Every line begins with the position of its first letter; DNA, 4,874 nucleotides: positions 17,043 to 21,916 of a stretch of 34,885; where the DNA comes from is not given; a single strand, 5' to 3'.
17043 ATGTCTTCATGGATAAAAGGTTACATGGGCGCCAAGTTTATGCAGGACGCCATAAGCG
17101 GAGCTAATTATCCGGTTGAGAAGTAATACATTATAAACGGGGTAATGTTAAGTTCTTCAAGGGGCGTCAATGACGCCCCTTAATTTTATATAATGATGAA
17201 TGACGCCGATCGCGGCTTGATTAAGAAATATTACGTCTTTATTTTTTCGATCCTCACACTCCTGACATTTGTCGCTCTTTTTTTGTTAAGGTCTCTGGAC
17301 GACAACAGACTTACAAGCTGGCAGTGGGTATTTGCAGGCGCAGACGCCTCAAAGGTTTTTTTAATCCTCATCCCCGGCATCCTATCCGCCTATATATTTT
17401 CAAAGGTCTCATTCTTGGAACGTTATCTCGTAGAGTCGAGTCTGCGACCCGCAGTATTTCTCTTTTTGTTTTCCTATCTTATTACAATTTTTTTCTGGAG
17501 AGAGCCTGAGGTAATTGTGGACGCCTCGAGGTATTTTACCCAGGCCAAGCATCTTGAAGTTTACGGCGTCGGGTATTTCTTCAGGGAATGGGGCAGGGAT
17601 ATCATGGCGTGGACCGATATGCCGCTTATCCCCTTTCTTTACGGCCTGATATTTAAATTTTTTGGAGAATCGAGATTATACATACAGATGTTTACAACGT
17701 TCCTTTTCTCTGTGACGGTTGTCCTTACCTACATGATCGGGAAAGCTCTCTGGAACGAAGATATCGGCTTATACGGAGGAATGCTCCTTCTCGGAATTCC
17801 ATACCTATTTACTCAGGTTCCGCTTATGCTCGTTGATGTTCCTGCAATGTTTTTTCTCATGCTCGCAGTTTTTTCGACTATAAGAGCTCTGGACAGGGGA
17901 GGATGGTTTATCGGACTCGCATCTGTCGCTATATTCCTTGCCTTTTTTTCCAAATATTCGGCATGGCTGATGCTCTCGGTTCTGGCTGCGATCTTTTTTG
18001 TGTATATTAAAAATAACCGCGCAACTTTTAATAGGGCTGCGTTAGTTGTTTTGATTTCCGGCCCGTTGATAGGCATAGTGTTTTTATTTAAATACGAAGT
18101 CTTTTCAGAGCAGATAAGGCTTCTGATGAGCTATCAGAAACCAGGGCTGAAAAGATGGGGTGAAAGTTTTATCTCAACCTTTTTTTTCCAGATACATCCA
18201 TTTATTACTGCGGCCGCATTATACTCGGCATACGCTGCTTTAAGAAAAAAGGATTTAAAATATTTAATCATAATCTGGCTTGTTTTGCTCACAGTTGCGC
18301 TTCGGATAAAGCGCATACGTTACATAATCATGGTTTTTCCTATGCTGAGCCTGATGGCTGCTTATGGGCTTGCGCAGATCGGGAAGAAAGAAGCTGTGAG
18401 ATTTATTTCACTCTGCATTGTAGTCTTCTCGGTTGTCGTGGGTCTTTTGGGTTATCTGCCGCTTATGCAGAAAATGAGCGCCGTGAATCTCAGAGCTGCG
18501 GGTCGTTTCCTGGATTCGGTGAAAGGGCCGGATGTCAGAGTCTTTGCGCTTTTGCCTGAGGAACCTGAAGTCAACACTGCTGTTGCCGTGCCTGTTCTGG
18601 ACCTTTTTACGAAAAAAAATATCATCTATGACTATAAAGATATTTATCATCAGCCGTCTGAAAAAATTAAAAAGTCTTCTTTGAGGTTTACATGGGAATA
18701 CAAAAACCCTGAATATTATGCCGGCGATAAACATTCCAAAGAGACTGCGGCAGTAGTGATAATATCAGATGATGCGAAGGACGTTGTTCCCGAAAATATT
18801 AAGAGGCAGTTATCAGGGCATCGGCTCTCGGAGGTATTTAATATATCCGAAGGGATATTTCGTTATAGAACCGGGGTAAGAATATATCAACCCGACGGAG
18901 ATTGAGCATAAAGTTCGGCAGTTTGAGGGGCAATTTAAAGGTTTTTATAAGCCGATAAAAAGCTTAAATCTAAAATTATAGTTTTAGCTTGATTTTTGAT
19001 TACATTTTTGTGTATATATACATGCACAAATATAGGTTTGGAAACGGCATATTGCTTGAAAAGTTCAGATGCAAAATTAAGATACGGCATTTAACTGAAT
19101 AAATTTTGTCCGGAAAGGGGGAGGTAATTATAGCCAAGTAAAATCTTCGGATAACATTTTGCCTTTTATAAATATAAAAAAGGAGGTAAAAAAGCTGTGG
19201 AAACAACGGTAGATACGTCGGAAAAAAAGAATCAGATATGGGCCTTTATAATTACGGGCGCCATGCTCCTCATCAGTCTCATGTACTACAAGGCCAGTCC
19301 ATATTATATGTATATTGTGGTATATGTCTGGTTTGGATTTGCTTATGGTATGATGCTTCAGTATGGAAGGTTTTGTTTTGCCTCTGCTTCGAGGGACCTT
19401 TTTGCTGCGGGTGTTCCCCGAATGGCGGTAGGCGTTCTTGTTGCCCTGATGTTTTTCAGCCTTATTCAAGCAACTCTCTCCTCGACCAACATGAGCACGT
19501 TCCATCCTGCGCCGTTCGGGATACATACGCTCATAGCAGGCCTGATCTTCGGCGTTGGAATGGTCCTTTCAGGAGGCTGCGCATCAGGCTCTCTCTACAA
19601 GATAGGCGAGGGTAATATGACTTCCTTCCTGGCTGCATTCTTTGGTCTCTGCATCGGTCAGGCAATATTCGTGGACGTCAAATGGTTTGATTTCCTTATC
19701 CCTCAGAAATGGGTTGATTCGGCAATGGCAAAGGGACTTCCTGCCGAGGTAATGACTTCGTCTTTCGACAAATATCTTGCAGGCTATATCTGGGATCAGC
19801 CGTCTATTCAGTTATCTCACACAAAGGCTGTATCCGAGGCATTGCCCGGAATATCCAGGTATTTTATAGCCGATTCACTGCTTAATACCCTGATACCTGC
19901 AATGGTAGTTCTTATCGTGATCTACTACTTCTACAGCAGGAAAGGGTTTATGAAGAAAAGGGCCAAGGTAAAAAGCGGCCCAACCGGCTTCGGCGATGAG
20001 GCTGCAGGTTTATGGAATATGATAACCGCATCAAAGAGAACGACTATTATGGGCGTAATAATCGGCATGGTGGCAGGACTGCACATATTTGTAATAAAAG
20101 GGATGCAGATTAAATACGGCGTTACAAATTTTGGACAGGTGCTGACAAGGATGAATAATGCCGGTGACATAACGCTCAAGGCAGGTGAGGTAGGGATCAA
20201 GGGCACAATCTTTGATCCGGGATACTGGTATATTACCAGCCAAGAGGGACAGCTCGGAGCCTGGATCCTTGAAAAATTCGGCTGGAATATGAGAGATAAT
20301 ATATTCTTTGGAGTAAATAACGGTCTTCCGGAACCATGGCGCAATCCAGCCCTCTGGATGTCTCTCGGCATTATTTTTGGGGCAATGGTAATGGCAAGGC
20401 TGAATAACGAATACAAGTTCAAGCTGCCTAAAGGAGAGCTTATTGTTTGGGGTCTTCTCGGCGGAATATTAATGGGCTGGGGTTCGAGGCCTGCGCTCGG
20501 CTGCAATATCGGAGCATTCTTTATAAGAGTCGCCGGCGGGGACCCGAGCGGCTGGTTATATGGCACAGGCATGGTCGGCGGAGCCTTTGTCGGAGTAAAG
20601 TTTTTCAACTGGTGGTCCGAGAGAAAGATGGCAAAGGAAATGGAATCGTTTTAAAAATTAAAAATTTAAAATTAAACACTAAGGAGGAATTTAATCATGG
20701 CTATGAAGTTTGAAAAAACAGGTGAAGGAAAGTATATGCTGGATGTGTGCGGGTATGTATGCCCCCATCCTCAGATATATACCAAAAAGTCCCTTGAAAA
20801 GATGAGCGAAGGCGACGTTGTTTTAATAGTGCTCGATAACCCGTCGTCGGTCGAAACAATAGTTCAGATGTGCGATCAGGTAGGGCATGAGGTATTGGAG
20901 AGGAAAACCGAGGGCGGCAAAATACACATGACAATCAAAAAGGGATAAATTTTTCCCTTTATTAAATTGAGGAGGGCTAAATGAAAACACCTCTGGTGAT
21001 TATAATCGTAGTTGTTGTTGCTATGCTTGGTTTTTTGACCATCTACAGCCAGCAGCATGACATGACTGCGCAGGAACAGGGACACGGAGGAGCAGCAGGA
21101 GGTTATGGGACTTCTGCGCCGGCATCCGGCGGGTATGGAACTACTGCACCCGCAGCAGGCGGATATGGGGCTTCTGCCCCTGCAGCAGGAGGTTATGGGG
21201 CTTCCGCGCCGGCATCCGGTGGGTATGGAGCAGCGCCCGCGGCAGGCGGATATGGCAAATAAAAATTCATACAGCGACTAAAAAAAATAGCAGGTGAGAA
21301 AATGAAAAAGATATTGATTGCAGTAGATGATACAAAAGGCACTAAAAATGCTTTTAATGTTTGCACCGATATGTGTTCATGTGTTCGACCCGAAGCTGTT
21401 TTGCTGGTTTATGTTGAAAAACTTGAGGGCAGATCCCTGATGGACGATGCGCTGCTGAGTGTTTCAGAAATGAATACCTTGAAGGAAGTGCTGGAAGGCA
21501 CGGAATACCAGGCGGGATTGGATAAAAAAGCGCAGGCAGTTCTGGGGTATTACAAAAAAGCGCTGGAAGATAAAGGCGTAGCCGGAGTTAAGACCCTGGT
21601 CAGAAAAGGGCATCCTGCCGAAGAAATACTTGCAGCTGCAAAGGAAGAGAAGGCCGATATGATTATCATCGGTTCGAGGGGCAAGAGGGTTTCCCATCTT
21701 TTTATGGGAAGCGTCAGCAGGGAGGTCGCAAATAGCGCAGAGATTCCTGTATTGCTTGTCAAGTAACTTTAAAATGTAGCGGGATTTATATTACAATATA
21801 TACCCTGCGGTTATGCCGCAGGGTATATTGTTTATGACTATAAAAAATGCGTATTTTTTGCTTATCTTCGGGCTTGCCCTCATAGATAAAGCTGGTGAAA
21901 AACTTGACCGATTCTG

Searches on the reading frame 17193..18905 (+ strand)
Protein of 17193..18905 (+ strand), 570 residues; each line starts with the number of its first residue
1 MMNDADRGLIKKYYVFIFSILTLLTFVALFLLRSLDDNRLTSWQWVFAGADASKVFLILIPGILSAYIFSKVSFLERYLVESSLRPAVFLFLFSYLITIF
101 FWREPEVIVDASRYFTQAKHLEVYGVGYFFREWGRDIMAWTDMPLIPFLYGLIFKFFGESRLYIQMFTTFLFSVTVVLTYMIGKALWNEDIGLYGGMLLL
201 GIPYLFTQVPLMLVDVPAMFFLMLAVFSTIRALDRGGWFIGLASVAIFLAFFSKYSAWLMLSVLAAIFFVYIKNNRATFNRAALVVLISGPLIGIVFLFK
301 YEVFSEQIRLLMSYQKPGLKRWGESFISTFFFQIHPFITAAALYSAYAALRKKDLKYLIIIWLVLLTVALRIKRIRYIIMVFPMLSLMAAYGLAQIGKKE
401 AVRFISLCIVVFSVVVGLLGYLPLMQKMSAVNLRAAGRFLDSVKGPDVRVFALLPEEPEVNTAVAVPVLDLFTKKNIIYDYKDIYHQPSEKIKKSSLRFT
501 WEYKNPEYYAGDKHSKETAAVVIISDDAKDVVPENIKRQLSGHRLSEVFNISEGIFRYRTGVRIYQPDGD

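Call 75: search_protein_families(library=pfam, proteins=[window:17193-18905:+], max_evalue=0.00001)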
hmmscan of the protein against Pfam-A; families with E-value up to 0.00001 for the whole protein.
window:17193-18905:+ (570 aa): 1 family
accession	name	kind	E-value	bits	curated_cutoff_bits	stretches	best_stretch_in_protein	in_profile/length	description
PF13231.12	PMT_2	-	4.2e-09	37.2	26.1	1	144-289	4-146/160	Dolichyl-phosphate-mannose-protein mannosyltransferase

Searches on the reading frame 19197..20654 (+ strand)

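Call 75: search_protein_families(library=pfam, proteins=[window:19197-20654:+], max_evalue=0.00001)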
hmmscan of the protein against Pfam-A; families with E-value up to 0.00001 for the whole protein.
window:19197-20654:+ (485 aa): 1 family
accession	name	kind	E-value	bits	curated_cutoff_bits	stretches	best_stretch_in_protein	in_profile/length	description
PF04143.19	Sulf_transp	-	6.7e-40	138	27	1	57-465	2-310/310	Sulphur transport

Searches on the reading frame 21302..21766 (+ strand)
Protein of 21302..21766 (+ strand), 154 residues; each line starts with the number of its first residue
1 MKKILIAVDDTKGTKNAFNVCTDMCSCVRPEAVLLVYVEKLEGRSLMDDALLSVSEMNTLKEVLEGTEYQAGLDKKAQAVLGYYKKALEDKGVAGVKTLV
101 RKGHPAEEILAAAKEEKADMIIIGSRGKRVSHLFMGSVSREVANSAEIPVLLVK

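Call 75: search_protein_families(library=pfam, proteins=[window:21302-21766:+], max_evalue=0.00001)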
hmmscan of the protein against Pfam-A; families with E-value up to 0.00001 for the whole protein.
window:21302-21766:+ (154 aa): 1 family
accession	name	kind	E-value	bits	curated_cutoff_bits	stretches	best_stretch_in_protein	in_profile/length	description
PF00582.32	Usp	-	1.8e-24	87.3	24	1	1-154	1-141/141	Universal stress protein family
